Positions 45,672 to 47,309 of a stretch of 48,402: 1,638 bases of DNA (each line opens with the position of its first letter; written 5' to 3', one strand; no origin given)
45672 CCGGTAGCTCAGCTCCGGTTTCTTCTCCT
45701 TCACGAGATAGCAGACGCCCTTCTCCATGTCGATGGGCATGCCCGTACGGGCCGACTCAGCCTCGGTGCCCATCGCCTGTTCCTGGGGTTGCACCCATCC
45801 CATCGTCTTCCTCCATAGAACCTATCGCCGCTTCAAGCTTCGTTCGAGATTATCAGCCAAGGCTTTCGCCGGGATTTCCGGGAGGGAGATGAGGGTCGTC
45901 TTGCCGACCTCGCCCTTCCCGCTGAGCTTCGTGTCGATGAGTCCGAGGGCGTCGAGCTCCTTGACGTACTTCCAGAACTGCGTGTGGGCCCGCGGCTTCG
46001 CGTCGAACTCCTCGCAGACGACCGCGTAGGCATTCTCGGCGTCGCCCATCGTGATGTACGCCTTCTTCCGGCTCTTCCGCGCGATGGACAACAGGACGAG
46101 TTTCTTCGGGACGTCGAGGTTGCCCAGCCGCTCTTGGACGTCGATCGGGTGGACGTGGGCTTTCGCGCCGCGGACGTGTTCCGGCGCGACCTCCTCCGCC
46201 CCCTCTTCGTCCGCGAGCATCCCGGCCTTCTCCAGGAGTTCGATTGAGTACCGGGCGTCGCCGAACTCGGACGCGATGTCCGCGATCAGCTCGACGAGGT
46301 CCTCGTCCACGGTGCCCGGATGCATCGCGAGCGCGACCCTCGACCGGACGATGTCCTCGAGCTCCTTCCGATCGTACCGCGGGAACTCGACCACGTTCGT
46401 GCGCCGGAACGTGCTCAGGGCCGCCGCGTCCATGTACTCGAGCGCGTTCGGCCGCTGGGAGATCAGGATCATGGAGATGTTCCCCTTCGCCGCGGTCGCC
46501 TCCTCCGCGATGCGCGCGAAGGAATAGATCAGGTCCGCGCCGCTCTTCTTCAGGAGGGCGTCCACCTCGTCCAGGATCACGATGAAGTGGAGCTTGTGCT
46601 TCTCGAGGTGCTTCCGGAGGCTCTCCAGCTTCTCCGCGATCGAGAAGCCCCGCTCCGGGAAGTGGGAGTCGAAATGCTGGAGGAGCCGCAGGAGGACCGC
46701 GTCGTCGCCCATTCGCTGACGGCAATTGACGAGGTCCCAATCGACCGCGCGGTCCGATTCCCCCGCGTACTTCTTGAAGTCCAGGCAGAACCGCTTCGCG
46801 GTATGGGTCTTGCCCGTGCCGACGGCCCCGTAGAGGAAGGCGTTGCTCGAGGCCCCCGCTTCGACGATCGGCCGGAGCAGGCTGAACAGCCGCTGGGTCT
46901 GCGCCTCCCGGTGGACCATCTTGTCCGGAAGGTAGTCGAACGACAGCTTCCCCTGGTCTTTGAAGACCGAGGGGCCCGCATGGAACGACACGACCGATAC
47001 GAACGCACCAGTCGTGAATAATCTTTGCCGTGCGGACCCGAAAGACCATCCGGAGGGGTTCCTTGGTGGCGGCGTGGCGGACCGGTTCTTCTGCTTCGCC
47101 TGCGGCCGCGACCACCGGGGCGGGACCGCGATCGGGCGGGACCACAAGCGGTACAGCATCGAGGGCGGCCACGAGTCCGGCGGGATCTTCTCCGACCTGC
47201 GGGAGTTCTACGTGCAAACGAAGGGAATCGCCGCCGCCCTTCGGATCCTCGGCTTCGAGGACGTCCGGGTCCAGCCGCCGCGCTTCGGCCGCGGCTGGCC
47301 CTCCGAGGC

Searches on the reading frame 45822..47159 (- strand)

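Call 13: search_protein_families(library=pfam, proteins=[window:45822-47159:-], max_evalue=0.001)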
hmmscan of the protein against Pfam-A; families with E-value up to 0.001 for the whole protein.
window:45822-47159:- (445 aa): 9 families
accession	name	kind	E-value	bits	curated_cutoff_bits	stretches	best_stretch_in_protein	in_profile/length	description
PF22703.2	Cdc6_lid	-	1.9e-22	79.4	27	1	269-333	2-67/68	Cdc6 AAA+ ATPase-type lid domain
PF09079.17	Cdc6_C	-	5.2e-18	65.3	25.1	1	345-427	3-87/96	CDC6, C terminal winged helix domain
PF13401.12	AAA_22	-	2.6e-09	37.9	27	1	106-236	7-124/130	AAA domain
PF13191.12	AAA_16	-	7.2e-08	33.5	32.6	1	81-220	2-161/167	AAA ATPase domain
PF00004.35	AAA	-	2.1e-07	31.9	21.2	1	108-241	2-115/131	ATPase family associated with various cellular activities (AAA)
PF01637.24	ATPase_2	-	3.6e-06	27.4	33.2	1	95-247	11-168/225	ATPase domain predominantly from Archaea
PF05729.18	NACHT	-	4.1e-05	23.9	26.7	1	108-267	4-159/167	NACHT domain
PF17856.7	TIP49_C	-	6.7e-05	23.4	24.5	1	284-332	13-60/66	TIP49 AAA-lid domain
PF05621.17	TniB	-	0.00024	21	22.4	0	102-204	33-133/189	Bacterial TniB protein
